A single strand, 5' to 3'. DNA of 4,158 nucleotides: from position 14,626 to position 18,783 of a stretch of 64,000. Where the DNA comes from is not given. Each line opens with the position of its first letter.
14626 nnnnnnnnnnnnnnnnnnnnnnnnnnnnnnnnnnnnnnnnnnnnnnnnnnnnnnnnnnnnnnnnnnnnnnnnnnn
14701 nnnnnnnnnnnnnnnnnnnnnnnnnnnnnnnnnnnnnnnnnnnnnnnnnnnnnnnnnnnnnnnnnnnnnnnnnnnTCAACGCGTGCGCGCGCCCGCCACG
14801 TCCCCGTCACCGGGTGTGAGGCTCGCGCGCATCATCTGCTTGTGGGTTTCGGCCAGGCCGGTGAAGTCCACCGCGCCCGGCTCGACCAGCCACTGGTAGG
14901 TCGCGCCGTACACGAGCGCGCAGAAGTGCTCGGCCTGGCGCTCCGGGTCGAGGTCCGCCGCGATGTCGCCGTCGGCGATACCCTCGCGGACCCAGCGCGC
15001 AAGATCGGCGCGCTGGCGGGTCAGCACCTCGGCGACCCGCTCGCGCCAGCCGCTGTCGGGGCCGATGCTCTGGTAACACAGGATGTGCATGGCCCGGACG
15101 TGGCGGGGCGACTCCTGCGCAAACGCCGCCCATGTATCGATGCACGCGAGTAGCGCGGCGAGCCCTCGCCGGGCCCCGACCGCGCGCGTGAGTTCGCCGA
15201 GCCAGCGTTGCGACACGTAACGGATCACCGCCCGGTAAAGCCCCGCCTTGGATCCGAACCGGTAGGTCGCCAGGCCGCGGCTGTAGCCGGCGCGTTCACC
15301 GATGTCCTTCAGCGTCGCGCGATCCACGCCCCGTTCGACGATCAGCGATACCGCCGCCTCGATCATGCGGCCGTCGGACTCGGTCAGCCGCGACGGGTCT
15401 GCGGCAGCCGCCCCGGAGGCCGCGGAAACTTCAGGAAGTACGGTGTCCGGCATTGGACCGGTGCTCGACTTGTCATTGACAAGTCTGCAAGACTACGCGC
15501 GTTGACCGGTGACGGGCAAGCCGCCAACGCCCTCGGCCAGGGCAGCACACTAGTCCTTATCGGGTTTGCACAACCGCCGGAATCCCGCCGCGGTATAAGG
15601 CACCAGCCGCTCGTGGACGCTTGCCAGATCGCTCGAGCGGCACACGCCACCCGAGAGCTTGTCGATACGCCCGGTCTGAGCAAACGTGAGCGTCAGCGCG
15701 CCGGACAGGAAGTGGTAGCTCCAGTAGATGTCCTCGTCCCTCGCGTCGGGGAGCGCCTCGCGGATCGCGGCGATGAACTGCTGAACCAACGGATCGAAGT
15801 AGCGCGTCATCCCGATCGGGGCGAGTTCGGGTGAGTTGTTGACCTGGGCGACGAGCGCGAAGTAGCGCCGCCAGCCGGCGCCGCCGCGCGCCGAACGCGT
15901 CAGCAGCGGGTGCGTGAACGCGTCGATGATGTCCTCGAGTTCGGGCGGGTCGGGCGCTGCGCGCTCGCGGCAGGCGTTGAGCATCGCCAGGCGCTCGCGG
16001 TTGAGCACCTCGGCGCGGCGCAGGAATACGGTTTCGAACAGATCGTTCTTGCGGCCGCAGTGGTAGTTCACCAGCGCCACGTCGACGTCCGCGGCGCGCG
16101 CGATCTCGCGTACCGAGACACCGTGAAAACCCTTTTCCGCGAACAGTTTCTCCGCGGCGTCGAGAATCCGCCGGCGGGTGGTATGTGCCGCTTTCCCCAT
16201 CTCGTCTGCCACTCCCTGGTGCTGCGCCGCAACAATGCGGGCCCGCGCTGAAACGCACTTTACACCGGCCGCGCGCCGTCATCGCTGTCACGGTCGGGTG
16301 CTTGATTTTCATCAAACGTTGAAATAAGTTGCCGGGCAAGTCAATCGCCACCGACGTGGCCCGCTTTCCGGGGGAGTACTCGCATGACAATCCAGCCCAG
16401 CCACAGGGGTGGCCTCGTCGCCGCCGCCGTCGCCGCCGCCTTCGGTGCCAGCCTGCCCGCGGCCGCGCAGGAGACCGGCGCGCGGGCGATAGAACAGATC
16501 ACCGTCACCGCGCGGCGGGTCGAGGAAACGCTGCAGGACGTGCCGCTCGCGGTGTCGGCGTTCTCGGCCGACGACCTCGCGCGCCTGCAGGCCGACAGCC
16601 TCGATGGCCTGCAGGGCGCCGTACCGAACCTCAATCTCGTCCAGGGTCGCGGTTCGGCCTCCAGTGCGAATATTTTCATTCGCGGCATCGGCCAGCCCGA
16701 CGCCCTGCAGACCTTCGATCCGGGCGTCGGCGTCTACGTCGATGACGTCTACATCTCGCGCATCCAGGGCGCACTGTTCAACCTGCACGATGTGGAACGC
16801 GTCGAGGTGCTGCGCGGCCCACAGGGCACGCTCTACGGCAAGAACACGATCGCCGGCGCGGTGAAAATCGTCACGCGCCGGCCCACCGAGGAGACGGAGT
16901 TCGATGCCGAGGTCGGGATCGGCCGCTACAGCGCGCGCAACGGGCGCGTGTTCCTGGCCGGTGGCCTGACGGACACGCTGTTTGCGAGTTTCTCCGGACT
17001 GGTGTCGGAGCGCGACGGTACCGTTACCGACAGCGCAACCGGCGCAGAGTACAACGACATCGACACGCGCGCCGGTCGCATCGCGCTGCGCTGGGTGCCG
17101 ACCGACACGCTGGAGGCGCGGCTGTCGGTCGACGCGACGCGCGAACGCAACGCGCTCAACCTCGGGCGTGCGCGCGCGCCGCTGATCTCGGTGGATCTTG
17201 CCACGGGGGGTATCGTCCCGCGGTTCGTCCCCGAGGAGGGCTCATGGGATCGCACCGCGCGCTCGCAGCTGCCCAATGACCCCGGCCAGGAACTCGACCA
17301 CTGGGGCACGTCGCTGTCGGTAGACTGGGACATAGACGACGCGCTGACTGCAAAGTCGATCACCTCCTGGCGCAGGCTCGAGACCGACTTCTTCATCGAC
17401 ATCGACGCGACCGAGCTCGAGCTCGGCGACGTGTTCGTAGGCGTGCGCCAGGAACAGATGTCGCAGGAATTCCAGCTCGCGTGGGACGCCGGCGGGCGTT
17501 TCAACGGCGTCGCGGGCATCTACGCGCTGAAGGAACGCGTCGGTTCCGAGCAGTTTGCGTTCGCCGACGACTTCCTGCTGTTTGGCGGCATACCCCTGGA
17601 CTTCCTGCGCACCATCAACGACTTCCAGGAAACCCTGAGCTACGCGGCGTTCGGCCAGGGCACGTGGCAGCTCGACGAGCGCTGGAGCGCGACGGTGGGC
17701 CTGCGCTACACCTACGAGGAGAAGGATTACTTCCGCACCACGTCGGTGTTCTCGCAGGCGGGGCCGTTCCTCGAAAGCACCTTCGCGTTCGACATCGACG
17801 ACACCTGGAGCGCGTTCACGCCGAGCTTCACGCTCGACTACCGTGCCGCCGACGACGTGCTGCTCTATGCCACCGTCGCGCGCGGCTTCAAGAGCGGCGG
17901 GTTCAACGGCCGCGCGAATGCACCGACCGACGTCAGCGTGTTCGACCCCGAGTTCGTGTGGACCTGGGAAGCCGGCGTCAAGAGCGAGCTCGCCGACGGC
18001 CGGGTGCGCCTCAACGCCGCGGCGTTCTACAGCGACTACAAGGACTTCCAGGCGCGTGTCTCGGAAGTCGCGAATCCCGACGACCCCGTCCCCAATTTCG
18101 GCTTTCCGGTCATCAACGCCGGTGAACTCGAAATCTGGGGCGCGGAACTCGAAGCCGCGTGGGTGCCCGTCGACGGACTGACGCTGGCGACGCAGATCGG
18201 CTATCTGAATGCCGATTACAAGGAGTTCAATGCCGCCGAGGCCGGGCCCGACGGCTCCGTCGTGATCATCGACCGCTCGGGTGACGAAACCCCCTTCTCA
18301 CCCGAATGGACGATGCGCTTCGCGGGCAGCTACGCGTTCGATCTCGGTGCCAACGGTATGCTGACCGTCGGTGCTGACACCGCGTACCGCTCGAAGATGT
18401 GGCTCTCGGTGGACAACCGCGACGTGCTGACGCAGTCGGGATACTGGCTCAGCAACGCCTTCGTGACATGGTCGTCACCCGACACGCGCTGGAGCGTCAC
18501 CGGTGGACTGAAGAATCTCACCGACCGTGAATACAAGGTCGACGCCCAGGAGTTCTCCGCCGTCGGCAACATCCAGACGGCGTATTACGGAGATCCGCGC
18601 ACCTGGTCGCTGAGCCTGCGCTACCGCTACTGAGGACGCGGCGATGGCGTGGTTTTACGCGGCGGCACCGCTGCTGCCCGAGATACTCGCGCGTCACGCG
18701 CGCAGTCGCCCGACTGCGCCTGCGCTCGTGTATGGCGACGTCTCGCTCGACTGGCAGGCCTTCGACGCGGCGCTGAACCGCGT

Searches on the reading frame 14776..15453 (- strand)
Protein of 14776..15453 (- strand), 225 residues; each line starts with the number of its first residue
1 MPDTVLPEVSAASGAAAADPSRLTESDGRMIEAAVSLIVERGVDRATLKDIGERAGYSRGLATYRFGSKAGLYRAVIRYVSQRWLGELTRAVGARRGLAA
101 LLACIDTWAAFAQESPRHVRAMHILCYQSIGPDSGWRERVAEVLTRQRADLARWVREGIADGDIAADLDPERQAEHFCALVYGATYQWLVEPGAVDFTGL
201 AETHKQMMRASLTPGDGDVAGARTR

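Call 9: search_protein_families(library=pfam, proteins=[window:14776-15453:-])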
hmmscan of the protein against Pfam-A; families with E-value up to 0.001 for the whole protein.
window:14776-15453:- (225 aa): 4 families
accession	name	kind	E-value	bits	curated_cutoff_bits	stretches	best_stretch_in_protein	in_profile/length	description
PF00440.29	TetR_N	-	1.2e-12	47.8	24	1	31-76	2-47/47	Bacterial regulatory proteins, tetR family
PF16925.10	TetR_C_13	-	1.1e-09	39.1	27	1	136-186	41-91/109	Tetracyclin repressor-like, C-terminal domain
PF13977.11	TetR_C_6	-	2.9e-08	34.3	27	1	100-201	4-103/115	BetI-type transcriptional repressor, C-terminal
PF16859.10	TetR_C_11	-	6.7e-07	30.1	32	1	101-196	11-102/113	Tetracyclin repressor-like, C-terminal domain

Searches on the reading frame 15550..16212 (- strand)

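Call 9: search_protein_families(library=pfam, proteins=[window:15550-16212:-])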
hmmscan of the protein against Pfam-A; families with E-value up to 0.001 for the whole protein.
window:15550-16212:- (220 aa): 2 families
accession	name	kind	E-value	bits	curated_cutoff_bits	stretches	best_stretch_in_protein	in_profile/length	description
PF17939.6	TetR_C_30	-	8.6e-34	116.7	26.3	1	97-210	1-115/115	Tetracyclin repressor-like, C-terminal domain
PF00440.29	TetR_N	-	4.3e-14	52.5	24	1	16-60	1-45/47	Bacterial regulatory proteins, tetR family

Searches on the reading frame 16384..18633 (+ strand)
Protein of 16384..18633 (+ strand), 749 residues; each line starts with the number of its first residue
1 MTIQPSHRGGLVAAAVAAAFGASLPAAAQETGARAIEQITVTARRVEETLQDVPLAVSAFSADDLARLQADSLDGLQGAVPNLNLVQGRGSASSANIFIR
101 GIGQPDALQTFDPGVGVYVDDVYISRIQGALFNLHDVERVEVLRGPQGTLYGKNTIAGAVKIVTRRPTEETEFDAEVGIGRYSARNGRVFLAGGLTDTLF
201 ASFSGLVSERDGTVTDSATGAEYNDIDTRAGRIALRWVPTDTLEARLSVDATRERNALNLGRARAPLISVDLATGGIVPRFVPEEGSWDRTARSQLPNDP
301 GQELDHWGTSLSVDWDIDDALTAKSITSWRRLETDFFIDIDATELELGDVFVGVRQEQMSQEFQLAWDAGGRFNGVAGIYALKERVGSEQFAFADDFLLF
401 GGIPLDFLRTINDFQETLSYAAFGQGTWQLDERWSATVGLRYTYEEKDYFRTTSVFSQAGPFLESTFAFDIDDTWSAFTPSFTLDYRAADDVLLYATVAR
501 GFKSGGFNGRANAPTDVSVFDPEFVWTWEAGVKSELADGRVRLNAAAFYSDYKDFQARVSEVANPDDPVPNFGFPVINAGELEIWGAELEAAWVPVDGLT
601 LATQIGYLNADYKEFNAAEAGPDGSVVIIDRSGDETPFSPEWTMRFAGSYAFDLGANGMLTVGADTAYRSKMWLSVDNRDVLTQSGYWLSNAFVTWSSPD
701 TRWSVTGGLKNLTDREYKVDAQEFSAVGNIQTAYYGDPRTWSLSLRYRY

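Call 9: search_protein_families(library=pfam, proteins=[window:16384-18633:+])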
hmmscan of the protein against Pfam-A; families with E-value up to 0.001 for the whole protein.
window:16384-18633:+ (749 aa): 3 families
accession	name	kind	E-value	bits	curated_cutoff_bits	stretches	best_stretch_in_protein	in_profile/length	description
PF00593.30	TonB_dep_Rec_b-barrel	-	3.7e-46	159.3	27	1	278-712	38-436/436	TonB dependent receptor-like, beta-barrel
PF07715.20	Plug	-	1.9e-19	70.6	23.9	1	50-159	2-107/107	TonB-dependent Receptor Plug Domain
PF14905.12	OMP_b-brl_3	-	0.00012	21.7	27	0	522-747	215-408/408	Outer membrane protein beta-barrel family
